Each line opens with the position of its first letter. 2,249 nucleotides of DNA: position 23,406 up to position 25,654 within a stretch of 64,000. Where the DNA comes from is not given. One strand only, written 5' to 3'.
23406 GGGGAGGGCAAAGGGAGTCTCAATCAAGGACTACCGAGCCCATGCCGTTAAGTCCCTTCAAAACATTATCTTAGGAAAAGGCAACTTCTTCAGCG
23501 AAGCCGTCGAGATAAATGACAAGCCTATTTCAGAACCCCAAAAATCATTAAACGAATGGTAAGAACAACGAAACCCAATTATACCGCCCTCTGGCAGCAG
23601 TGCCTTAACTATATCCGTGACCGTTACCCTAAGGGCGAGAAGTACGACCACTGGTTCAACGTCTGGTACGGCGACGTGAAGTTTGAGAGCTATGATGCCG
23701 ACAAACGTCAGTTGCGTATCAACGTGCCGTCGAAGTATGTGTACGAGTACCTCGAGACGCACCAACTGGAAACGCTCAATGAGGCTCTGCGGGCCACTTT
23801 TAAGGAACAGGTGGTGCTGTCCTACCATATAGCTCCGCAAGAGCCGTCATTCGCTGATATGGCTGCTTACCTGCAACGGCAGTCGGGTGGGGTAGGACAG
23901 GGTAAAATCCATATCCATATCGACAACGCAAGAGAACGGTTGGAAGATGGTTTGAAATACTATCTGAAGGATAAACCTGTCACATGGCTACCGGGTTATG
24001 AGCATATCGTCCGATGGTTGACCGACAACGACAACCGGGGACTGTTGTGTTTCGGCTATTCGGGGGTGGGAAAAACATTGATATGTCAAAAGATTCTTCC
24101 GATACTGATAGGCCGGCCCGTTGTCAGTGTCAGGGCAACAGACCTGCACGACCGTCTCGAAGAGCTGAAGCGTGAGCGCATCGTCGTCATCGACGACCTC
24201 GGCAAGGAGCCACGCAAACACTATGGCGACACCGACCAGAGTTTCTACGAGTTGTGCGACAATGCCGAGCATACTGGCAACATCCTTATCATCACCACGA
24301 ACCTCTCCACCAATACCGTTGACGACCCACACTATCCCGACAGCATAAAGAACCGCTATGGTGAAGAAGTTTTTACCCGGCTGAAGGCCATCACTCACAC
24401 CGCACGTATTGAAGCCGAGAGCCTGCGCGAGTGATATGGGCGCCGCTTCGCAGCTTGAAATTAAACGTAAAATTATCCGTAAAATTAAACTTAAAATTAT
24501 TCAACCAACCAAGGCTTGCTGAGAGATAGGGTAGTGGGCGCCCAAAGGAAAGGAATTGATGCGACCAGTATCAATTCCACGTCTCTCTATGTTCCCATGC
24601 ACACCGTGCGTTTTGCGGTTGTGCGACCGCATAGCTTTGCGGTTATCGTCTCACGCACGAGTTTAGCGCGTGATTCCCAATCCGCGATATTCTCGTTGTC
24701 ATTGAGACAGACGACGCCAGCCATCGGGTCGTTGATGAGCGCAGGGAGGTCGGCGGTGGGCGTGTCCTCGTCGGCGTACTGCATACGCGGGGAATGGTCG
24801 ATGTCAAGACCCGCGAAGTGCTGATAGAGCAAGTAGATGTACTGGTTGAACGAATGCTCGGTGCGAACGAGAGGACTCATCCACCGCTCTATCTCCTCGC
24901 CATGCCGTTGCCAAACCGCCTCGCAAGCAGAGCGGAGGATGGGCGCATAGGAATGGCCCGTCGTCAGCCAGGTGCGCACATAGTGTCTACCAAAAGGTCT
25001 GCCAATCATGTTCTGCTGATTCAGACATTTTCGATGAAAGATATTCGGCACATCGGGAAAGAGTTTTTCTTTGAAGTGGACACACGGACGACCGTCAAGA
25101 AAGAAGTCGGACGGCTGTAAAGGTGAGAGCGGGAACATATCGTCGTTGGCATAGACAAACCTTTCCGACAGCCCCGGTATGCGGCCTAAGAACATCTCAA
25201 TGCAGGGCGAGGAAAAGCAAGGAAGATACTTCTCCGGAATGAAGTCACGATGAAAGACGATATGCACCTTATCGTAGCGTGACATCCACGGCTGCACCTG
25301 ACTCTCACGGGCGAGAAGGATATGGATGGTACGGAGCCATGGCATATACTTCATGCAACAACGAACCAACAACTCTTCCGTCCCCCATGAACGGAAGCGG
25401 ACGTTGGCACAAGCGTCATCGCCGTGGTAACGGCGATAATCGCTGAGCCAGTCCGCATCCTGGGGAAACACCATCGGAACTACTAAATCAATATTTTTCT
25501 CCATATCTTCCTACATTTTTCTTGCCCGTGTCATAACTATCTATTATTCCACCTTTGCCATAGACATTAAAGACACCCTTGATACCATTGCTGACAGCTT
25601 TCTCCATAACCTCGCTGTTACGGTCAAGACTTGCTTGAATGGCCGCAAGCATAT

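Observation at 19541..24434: Plasmid-type maintenance module (ParA, small centromere-binding candidate, iteron origin, Rep_3 initiator, DnaC-like loader) inside a tailed-phage genome: candidate Bacteroidota phage-plasmid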

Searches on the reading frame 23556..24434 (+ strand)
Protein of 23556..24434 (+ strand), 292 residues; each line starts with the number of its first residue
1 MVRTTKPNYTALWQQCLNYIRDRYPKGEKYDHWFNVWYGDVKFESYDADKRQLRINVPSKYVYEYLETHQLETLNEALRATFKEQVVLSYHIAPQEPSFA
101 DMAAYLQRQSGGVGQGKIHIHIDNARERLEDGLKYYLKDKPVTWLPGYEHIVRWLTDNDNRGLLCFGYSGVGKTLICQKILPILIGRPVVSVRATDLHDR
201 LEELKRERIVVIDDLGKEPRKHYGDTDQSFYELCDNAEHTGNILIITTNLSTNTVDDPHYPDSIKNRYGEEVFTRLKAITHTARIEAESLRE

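Call 6: search_protein_families(library=pfam, proteins=[window:23556-24434:+], max_evalue=0.01)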
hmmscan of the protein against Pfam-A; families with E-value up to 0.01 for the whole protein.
window:23556-24434:+ (292 aa): 7 families
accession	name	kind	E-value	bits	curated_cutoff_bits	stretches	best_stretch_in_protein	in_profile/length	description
PF11638.13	DnaA_N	-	2.9e-08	33.7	24.6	1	11-79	2-64/65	DnaA N-terminal domain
PF20720.3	nSTAND3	-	0.00015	21.9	27.2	1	158-249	15-111/155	Novel STAND NTPase 3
PF00004.35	AAA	-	0.00017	22.5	21.2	1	164-255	2-114/131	ATPase family associated with various cellular activities (AAA)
PF13401.12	AAA_22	-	0.0014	19.3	27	0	161-245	6-89/130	AAA domain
PF00910.28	RNA_helicase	-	0.0044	17.9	21.5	0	164-238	2-79/105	RNA helicase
PF13191.12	AAA_16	-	0.0072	17.3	32.6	0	161-186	25-50/167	AAA ATPase domain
PF13479.12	AAA_24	-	0.0077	16.5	27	0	221-277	101-159/195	AAA domain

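Call 8: search_protein_families(library=phrogs, proteins=[window:23556-24434:+], max_evalue=0.001)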
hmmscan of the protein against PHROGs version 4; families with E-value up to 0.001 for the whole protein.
window:23556-24434:+ (292 aa): 4 families
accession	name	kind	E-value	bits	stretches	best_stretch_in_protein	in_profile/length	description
phrog_3277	-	DNA, RNA and nucleotide metabolism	1e-20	75.2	1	153-291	3-153/168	DnaC-like helicase loader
phrog_50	-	DNA, RNA and nucleotide metabolism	4.2e-07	30.4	1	154-281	363-498/570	DnaC-like helicase loader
phrog_26922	-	DNA, RNA and nucleotide metabolism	5e-05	24.9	1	207-284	12-78/92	DnaC-like helicase loader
phrog_2376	-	other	0.0003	21.2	1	157-250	71-168/363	ATPase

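Call 49: search_protein_families(library=ncbifam, proteins=[window:23556-24434:+], max_evalue=0.01)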
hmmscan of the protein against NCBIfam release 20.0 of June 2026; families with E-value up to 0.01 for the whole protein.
window:23556-24434:+ (292 aa): 4 families
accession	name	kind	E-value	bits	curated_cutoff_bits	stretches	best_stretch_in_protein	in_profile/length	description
NF005992.0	PRK08116.1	subfamily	5.4e-11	42.1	189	1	157-292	111-253/269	hypothetical protein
NF005304.0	PRK06835.1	equivalog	1.1e-08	34.6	215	1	157-287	180-323/330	ATP-binding protein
NF038214.1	IS21_help_AAA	equivalog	3e-06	27.1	200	1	194-254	139-196/232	IS21-like element helper ATPase IstB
TIGR00362.1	DnaA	equivalog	1.5e-05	24.3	343.9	1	13-99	1-80/437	chromosomal replication initiator protein DnaA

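Call 51: search_solved_structures(query=window:23556-24434:+, max_evalue=0.1)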
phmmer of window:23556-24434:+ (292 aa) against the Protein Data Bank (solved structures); distinct sequences matched with E-value up to 0.1: 2.
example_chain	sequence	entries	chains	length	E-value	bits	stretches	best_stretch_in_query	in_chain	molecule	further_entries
5xhn_A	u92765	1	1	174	0.078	15.6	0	205-279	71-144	Ferritin, middle subunit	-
3shx_A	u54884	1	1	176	0.098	15.2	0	205-279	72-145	Ferritin, middle subunit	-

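Call 102: search_protein_families(library=pfam, proteins=[L078:7090-8097:+, L078:12013-13290:+, L078:13287-13952:+, L078:16072-16956:-, L078:17492-18244:-, L078:18423-19064:-], max_evalue=0.1)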
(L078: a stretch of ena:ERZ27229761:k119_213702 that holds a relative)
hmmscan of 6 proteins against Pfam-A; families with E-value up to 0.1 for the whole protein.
L078:7090-8097:+ (335 aa): 1 family
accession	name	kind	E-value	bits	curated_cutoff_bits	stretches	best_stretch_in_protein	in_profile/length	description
PF07603.17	Lcl_C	-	0.017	15.9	34.9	1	291-329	75-115/117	Lcl C-terminal domain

L078:12013-13290:+ (425 aa): 1 family
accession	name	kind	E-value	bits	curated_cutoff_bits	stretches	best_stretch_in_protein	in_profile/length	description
PF20459.4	DUF6712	-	0.019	15.4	25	0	153-197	62-106/121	Family of unknown function (DUF6712)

L078:13287-13952:+ (221 aa): 0 families

L078:16072-16956:- (294 aa): 2 families
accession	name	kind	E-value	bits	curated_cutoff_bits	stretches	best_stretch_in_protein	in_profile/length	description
PF20200.4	DUF6562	-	4.8e-07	30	25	1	208-287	219-296/304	Family of unknown function (DUF6562)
PF04234.18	CopC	-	0.09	14.2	23.3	0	19-54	5-41/92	CopC domain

L078:17492-18244:- (250 aa): 1 family
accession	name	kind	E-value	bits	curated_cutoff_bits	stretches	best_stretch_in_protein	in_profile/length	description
PF06862.17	Utp25_C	-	0.011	15.8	32.8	1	176-240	47-110/190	Utp25, C-terminal domain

L078:18423-19064:- (213 aa): 0 families

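Call 103: search_protein_families(library=phrogs, proteins=[L078:8320-9954:+, L078:10001-11293:+, L078:12013-13290:+, L078:7090-8097:+, L078:11347-11916:+, L078:13287-13952:+, L078:13967-14449:+], max_evalue=0.001)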
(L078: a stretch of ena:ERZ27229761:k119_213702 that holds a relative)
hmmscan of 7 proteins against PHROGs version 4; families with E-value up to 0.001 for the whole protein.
L078:8320-9954:+ (544 aa): 1 family
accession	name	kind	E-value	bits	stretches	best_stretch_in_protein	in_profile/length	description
phrog_53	-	head and packaging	1e-27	98.5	1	92-490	72-473/583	head maturation protease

L078:10001-11293:+ (430 aa): 0 families

L078:12013-13290:+ (425 aa): 1 family
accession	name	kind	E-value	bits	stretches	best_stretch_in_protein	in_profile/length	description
phrog_27760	-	unknown function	0.00013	22.4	1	183-259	129-198/320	-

L078:7090-8097:+ (335 aa): 1 family
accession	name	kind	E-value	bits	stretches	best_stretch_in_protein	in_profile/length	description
phrog_4245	-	unknown function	3.7e-06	27.1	1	256-333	506-579/583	-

L078:11347-11916:+ (189 aa): 0 families

L078:13287-13952:+ (221 aa): 0 families

L078:13967-14449:+ (160 aa): 0 families

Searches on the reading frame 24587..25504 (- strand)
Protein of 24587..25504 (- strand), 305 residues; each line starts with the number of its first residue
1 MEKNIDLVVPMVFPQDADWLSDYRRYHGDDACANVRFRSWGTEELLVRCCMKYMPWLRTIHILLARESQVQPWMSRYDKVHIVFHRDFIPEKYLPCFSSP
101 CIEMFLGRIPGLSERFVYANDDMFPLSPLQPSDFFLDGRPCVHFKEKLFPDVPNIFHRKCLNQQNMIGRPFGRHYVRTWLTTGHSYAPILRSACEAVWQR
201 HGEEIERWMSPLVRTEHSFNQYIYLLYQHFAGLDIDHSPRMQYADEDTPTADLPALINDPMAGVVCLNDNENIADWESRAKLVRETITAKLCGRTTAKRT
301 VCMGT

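Call 6: search_protein_families(library=pfam, proteins=[window:24587-25504:-], max_evalue=0.01)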
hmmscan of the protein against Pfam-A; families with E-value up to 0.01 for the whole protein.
window:24587-25504:- (305 aa): 1 family
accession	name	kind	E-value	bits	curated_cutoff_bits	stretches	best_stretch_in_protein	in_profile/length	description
PF11380.13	Stealth_CR2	-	1e-26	93.7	39.4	1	36-136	1-101/108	Stealth protein CR2, conserved region 2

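Call 8: search_protein_families(library=phrogs, proteins=[window:24587-25504:-], max_evalue=0.001)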
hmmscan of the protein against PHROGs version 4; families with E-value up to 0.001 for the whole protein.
window:24587-25504:- (305 aa): 0 families

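Call 33: find_encoding_contigs(protein=window:24587-25504:-, flank=10000, max_places=10)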
Protein window:24587-25504:- (305 aa): 23 contigs read that carry it; 8 places shown.
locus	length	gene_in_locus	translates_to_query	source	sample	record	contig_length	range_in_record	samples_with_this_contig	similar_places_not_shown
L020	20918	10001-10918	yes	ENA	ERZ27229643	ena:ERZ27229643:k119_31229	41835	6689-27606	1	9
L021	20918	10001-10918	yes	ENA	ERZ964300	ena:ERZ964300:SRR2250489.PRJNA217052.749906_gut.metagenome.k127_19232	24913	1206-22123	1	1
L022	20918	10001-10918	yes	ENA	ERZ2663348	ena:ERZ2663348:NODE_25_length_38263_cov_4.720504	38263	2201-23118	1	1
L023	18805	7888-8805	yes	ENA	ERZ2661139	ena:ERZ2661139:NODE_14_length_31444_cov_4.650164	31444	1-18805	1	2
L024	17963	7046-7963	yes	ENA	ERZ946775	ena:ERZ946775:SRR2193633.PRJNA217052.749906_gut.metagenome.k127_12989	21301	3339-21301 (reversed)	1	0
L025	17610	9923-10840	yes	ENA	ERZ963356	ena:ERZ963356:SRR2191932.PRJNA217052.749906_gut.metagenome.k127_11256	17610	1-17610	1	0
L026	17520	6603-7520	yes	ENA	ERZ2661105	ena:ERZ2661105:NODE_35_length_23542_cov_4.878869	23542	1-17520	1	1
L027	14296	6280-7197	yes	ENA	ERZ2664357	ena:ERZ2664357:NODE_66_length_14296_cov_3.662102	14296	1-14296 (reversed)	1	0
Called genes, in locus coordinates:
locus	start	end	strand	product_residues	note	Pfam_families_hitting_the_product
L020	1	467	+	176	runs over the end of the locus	-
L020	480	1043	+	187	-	-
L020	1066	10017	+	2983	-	PF10145:PhageMin_Tail (weak)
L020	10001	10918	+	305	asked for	PF11380:Stealth_CR2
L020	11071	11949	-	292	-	PF11638:DnaA_N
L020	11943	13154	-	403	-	PF21205:Rep3_C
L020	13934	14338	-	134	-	-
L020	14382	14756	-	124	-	-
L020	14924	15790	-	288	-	PF10609:ParA (weak), PF00142:Fer4_NifH (weak), PF01656:CbiA, PF02374:ArsA_ATPase (weak), PF07015:VirC1 (faint), PF09140:MipZ (weak), PF13614:AAA_31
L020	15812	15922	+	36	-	-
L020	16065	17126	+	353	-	-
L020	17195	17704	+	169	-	-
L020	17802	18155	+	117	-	-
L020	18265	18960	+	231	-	-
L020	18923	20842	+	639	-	-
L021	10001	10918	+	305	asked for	PF11380:Stealth_CR2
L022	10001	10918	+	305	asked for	PF11380:Stealth_CR2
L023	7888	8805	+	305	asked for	PF11380:Stealth_CR2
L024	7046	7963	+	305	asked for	PF11380:Stealth_CR2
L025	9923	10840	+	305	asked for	PF11380:Stealth_CR2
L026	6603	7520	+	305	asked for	PF11380:Stealth_CR2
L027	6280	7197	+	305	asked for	PF11380:Stealth_CR2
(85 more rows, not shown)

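Call 101: search_protein_families(library=padloc, proteins=[window:24587-25504:-], max_evalue=0.001)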
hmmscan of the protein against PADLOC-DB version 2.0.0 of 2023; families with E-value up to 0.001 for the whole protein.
window:24587-25504:- (305 aa): 0 families
